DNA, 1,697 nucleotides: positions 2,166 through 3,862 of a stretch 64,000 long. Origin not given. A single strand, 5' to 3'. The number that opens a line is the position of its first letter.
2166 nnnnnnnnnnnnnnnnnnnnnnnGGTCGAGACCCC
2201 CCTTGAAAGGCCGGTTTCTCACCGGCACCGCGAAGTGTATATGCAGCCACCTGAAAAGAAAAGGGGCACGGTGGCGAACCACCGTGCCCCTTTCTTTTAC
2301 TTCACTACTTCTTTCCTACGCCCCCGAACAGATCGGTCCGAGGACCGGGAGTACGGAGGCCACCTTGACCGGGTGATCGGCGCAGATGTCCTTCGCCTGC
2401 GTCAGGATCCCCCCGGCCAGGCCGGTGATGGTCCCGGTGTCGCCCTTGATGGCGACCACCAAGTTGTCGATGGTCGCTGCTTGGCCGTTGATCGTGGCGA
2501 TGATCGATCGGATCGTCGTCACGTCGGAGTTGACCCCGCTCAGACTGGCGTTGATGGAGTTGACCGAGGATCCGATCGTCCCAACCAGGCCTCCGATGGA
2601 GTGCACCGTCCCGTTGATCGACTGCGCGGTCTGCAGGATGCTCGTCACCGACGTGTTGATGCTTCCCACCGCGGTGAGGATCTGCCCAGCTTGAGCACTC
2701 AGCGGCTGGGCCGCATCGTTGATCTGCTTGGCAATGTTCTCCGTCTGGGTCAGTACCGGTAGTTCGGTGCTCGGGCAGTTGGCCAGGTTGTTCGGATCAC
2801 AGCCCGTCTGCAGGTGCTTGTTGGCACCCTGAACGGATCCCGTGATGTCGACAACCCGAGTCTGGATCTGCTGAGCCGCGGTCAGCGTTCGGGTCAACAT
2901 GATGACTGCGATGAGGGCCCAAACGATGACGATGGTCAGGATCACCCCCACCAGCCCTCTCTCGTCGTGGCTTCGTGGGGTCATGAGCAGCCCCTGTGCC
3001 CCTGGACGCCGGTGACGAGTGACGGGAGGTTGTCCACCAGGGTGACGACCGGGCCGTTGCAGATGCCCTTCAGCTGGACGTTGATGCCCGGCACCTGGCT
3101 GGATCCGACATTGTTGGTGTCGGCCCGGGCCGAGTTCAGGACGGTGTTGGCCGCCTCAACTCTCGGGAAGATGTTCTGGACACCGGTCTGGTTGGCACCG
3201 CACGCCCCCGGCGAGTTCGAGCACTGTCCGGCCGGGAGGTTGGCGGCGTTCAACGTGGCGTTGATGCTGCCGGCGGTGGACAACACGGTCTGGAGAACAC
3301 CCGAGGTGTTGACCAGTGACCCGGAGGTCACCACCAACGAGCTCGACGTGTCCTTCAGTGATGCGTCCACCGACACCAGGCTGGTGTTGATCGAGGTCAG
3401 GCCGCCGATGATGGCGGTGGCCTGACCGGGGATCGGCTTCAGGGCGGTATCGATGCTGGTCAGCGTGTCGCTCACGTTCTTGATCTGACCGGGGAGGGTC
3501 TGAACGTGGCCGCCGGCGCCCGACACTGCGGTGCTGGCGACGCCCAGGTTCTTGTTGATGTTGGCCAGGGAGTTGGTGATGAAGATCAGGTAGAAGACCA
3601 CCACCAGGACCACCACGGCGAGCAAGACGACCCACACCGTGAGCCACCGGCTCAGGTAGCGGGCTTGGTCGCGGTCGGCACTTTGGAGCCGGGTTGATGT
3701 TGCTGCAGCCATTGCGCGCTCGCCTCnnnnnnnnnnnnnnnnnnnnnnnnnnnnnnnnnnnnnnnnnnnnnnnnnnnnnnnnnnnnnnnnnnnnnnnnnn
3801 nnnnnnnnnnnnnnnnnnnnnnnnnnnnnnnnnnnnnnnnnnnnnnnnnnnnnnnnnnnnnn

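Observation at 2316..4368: Translationally coupled trio of paralogous membrane-anchored Asn/Ser/Thr/Gly-rich heptad proteins: candidate undescribed envelope stalk complex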

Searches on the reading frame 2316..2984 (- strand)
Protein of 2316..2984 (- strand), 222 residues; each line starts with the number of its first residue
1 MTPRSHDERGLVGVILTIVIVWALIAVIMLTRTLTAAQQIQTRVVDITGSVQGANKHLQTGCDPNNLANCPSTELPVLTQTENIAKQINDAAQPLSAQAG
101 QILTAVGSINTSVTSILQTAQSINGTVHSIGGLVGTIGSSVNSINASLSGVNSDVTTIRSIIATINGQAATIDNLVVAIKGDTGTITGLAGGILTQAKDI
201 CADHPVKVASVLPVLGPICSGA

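Call 3: search_protein_families(library=pfam, proteins=[window:2316-2984:-], max_evalue=1)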
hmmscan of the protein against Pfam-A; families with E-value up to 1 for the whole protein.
window:2316-2984:- (222 aa): 15 families
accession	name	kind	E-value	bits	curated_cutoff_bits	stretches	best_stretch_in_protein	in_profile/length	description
PF04513.17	Baculo_PEP_C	-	0.00054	20.5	38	2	142-190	81-127/140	Baculovirus polyhedron envelope protein, PEP, C terminus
PF07889.17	DUF1664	-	0.00065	20.2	34.6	2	81-158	43-120/124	Protein of unknown function (DUF1664)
PF06103.16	DUF948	-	0.0023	18.5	37.2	1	77-134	27-84/89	Bacterial protein of unknown function (DUF948)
PF06009.19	Laminin_II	-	0.0029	18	33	1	79-160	6-97/138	Laminin Domain II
PF05531.17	NPV_P10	-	0.0065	17.4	29.8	1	101-163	8-66/75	Nucleopolyhedrovirus P10 protein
PF12296.13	HsbA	-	0.018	16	33.5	1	38-147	2-111/121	Hydrophobic surface binding protein A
PF23991.1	DUF7310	-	0.047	14.6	40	1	96-147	22-73/83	Coiled-coil region of unknown function (DUF7310)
PF03479.20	PCC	-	0.065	14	25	1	78-149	7-87/117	Plants and Prokaryotes Conserved (PCC) domain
PF16982.10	Flp1_like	-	0.15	12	33.5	1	6-30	4-27/49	Putative Flagellin, Flp1-like, domain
PF08651.15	DASH_Duo1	-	0.25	11.6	25.4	0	140-175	8-43/74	DASH complex subunit Duo1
PF10046.14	BLOC1_2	-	0.29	12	33.4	0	82-126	40-87/96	Biogenesis of lysosome-related organelles complex-1 subunit 2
PF06419.17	COG6_N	-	0.3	11.7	27.4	0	114-168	29-83/114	Conserved oligomeric complex COG6, N-terminal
PF05569.17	Peptidase_M56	-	0.38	10.3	31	1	14-58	98-144/296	BlaR1 peptidase M56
PF00015.26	MCPsignal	-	0.39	11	34.6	1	83-161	97-171/172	Methyl-accepting chemotaxis protein (MCP) signalling domain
PF22638.1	FlgK_D1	-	0.43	10.6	28.6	1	76-129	41-94/233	Flagellar hook-associated protein FlgK helical domain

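Call 4: search_protein_families(library=ncbifam, proteins=[window:2316-2984:-], max_evalue=1)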
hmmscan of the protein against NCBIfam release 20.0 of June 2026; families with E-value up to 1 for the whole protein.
window:2316-2984:- (222 aa): 10 families
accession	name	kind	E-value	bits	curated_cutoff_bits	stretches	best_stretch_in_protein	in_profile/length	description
NF040788.1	S-lay_SlaB_Mtsph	equivalog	4e-08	32.6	700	1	104-186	308-390/416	S-layer protein SlaB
NF038218.1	IcmG_DotF_IVB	equivalog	0.0001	22.1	200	1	12-178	55-188/266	type IVB secretion system protein IcmG/DotF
NF049873.2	cytotoxin_MakE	exception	0.014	14.4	360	1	80-167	104-191/352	alpha-pore-forming cytotoxin subunit MakE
NF047516.1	LA_3659_fam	equivalog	0.041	13.5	36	1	97-176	61-140/221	LA_3659 family protein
NF047514.1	SpiroCoCo_N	equivalog_domain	0.041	13.5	75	1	97-176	61-140/221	SpiroCoCo family coiled-coil protein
NF047515.1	SpiroCoCo_C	equivalog_domain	0.049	12.8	125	1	79-176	117-210/313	SpiroCoCo family coiled-coil protein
TIGR03930.1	WXG100_ESAT6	subfamily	0.057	13.6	44.85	0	109-150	2-43/90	WXG100 family type VII secretion target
TIGR00293.1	TIGR00293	equivalog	0.084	13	53.9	0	139-167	13-41/129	prefoldin subunit alpha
NF047388.1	SA1320_fam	subfamily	0.22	9.9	230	2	82-168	472-564/644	SA1320 family protein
TIGR04527.1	mycoplas_twoTM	subfamily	0.98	9.1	125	0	27-167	29-168/248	MG_279/MG_280 family protein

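Call 7: search_solved_structures(query=window:2316-2984:-, max_evalue=1)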
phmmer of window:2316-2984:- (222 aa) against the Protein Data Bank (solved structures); distinct sequences matched with E-value up to 1: 14.
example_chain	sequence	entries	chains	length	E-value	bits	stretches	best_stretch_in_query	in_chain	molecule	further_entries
8fed_C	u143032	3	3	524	0.0026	21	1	80-208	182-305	MCE-family protein MCE1c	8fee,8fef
8qox_B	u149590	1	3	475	0.022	18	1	57-193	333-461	Conserved membrane protein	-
4njl_A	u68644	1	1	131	0.03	17.5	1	82-168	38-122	S protein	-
2ch7_A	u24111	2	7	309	0.051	16.8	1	84-163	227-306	METHYL-ACCEPTING CHEMOTAXIS PROTEIN | Methyl-accepting chemotaxis protein 2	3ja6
2ch7_B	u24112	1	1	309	0.092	16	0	84-163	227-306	METHYL-ACCEPTING CHEMOTAXIS PROTEIN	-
3ja6_H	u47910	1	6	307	0.1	15.8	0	84-163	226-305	Methyl-accepting chemotaxis protein 2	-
4mod_A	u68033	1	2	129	0.14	15.3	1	83-169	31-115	HR1 of S protein, LINKER, HR2 of S protein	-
2yo2_A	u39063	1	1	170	0.18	15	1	95-195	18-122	GENERAL CONTROL PROTEIN GCN4, PUTATIVE INNER MEMBRANE PROTEIN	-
1wyy_A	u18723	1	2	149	0.22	14.7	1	80-162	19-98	E2 Glycoprotein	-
2wpr_A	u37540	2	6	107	0.28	14.4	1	81-162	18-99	TRIMERIC AUTOTRANSPORTER ADHESIN FRAGMENT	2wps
6vag_A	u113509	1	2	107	0.34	14.1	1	107-179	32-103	Phosphoprotein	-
1zva_A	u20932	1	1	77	0.37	14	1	116-175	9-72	E2 glycoprotein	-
2yny_A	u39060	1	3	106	0.43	13.8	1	103-175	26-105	GENERAL CONTROL PROTEIN GCN4, PUTATIVE INNER MEMBRANE PROTEIN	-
2bez_C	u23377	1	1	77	0.56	13.4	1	82-152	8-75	Spike glycoprotein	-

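Call 67: find_homologous_proteins(query=window:2316-2984:-, max_evalue=0.001)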
Query window:2316-2984:- (222 aa): 106 proteins with E <= 0.001 among 938 candidates.
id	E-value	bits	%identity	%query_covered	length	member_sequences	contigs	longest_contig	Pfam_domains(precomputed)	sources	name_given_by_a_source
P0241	1.1e-120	419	93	100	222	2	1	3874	-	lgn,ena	-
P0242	1.3e-105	370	88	95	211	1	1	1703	-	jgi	jgi:methyl-accepting chemotaxis protein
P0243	2.6e-75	271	68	99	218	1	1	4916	-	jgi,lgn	jgi:hypothetical protein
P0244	5.9e-73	263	68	92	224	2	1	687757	-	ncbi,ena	-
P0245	3.0e-67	244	64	91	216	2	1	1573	PF06009.20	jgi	-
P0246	3.9e-67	244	66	91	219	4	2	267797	-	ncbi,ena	-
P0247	8.9e-67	243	62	98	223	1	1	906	-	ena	-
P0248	1.0e-64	236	62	93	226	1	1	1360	-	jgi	-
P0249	2.6e-64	235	63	92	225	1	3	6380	-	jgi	jgi:methyl-accepting chemotaxis protein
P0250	6.2e-63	230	58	99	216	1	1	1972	-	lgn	-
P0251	7.0e-62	227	61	92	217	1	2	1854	-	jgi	jgi:methyl-accepting chemotaxis protein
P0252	1.0e-61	226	57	97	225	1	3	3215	-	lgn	-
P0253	1.6e-61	226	58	99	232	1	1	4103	-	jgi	jgi:hypothetical protein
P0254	2.0e-61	225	63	91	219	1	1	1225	-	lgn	-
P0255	1.0e-60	223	58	100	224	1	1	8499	-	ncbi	ncbi:MAG: hypothetical protein ACRDZ8_14240 [Acidimicrobiales bacterium]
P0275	1.3e-52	197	57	96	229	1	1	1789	PF06009.20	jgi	jgi:uncharacterized protein YoxC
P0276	3.3e-51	192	56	99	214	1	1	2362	PF06009.20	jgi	jgi:hypothetical protein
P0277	4.2e-51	192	57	96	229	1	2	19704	PF06009.20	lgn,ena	-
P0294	4.4e-24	104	40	87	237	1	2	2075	PF06009.20,PF07889.18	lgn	-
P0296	9.6e-21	93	41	85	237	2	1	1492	PF06009.20,PF23991.2,PF07889.18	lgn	-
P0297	3.6e-19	88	42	92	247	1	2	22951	PF06009.20,PF23991.2,PF07889.18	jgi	jgi:methyl-accepting chemotaxis protein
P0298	6.2e-19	87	36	95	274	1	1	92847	PF06009.20,PF07889.18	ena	-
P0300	1.7e-18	85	41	91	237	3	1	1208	PF06009.20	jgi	jgi:archaellum component FlaC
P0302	2.1e-18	85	40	87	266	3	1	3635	PF06009.20,PF07889.18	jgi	jgi:methyl-accepting chemotaxis protein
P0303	2.9e-18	85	41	91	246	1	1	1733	PF06009.20,PF07889.18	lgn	-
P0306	2.3e-17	82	41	83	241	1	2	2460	PF06009.20,PF04513.18,PF23991.2,PF07889.18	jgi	jgi:methyl-accepting chemotaxis protein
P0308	7.7e-17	80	37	86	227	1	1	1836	PF06009.20,PF23991.2,PF07889.18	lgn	-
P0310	1.1e-16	79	41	91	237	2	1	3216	PF06009.20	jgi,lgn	jgi:prophage DNA circulation protein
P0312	1.9e-16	79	41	77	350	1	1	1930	PF06009.20,PF07889.18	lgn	-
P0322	8.3e-13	67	37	89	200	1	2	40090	PF06009.20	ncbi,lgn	ncbi:MAG: hypothetical protein ACRDZ9_02535 [Acidimicrobiales bacterium]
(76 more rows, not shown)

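Call 74: search_protein_families(library=phrogs, proteins=[window:2316-2984:-], max_evalue=0.001)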
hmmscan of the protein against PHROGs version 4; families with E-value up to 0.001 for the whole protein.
window:2316-2984:- (222 aa): 0 families

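Call 75: search_protein_families(library=padloc, proteins=[window:2316-2984:-], max_evalue=0.001)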
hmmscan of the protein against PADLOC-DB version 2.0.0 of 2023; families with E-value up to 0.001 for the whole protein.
window:2316-2984:- (222 aa): 0 families

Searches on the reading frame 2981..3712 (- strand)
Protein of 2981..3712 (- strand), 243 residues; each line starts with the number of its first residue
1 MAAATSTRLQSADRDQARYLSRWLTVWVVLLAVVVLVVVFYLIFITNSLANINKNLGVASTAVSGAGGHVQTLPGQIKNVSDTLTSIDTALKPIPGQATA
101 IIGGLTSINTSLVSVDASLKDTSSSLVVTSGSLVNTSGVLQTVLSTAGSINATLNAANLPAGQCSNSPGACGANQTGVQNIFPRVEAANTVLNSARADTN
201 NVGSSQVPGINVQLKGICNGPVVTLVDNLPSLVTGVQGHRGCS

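Call 3: search_protein_families(library=pfam, proteins=[window:2981-3712:-], max_evalue=1)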
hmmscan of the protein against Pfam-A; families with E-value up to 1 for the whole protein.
window:2981-3712:- (243 aa): 8 families
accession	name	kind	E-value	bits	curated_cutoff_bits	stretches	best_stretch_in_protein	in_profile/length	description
PF01594.21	AI-2E_transport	-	0.014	15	34.3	1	19-111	46-142/327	AI-2E family transporter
PF08651.15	DASH_Duo1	-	0.033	14.4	25.4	0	104-142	8-46/74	DASH complex subunit Duo1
PF17696.6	ALN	-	0.16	12.6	25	1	10-43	35-67/68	Another-regulin-like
PF14228.11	MOR2-PAG1_mid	-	0.16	10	27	1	96-152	826-880/1113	Cell morphogenesis central region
PF06024.17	Orf78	-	0.19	12.4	29.4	1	17-44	55-82/101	Orf78 (ac78)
PF15168.11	TRIQK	-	0.19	12.1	27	1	25-51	50-76/79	Triple QxxK/R motif-containing protein family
PF05531.17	NPV_P10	-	0.23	12.4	29.8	0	44-94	8-61/75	Nucleopolyhedrovirus P10 protein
PF09850.14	DotU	-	0.28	11.2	27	1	5-44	163-202/205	Type VI secretion system protein DotU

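Call 4: search_protein_families(library=ncbifam, proteins=[window:2981-3712:-], max_evalue=1)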
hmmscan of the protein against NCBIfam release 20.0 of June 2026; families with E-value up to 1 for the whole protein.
window:2981-3712:- (243 aa): 3 families
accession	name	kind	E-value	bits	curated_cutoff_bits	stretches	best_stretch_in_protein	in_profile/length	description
NF042931.1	SAG1386_EF1546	equivalog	0.0013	18.8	80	1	10-56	17-63/158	SAG1386/EF1546 family surface-associated protein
TIGR03349.1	IV_VI_DotU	subfamily_domain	0.15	11.9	89.95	1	5-44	164-202/211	DotU/TssL family secretion system protein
TIGR03926.1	T7_EssB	equivalog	0.25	10.2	229.75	1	20-48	212-240/377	type VII secretion protein EssB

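Call 26: find_homologous_proteins(query=window:2981-3712:-, max_evalue=0.001)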
Query window:2981-3712:- (243 aa): 224 proteins with E <= 0.001 among 2211 candidates; the best 120 are listed.
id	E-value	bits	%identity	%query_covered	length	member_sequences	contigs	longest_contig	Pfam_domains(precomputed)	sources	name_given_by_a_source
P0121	7.0e-98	345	74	99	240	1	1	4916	-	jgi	jgi:methyl-accepting chemotaxis protein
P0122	3.1e-91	323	69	99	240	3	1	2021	-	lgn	-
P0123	3.5e-85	303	68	99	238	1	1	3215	-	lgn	-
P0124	4.2e-84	300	67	98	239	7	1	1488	-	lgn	-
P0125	2.8e-83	297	70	93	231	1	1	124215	-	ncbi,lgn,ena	-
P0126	6.3e-83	296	67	99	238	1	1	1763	-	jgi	jgi:cell division protein FtsL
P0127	6.4e-83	296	70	93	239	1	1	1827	-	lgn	-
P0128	6.4e-83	296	68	99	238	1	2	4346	-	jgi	jgi:hypothetical protein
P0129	6.4e-82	292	68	93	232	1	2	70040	-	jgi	jgi:methyl-accepting chemotaxis protein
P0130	1.4e-81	291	69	93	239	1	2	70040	-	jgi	jgi:ABC-type transporter Mla subunit MlaD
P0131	7.9e-81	289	70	93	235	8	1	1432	-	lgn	-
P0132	1.3e-80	288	68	94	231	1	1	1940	-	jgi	jgi:hypothetical protein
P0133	1.1e-79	285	66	93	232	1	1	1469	-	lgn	-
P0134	6.1e-79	283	66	93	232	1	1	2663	-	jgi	-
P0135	2.0e-78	281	67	93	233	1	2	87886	-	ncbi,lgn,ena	-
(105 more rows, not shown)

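Call 37: predict_structure(alignment_id=A3)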
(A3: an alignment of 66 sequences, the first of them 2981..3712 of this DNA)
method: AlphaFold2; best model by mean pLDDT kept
length: 243 residues; sequences in the alignment: 66
mean_pLDDT: 74.9   pTM: 0.32
mean pLDDT of the five models: 74.9, 74.7, 73.7, 71.4, 71.0
residues with pLDDT >= 90: 34; 70-90: 137; 50-70: 47; < 50: 25
segments of 3 or more residues with pLDDT < 50: 1-3, 67-76, 90-95
pLDDT, mean of each block of 10 residues (from residue 1): 55 82 95 98 91 65 52 49 50 49 74 75 72 74 87 80 80 81 83 90 87 85 78 67 64
secondary structure, 60 per line:
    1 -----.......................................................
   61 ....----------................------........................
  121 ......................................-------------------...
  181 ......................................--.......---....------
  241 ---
elements in order: H6-64 H75-90 H97-158 H178-218 H221-227 H231-234

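Call 40: fold_search(model_id=the predicted structure, library=pdb)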
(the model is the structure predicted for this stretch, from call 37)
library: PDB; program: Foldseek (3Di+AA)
matches with E <= 10: 1; with E <= 0.001: 0
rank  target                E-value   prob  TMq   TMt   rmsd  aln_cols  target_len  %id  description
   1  8unu_R                9.2e+00  0.05  0.11  0.10  18.2        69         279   19  CryoEM structure of beta-2-adrenergic receptor in complex with GTP-bound Gs heterotrimer (Class J) (released 2024-03-06)

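Call 74: search_protein_families(library=phrogs, proteins=[window:2981-3712:-], max_evalue=0.001)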
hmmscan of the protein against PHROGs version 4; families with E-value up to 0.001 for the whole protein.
window:2981-3712:- (243 aa): 0 families

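Call 75: search_protein_families(library=padloc, proteins=[window:2981-3712:-], max_evalue=0.001)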
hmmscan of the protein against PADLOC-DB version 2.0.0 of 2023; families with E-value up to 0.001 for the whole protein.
window:2981-3712:- (243 aa): 0 families
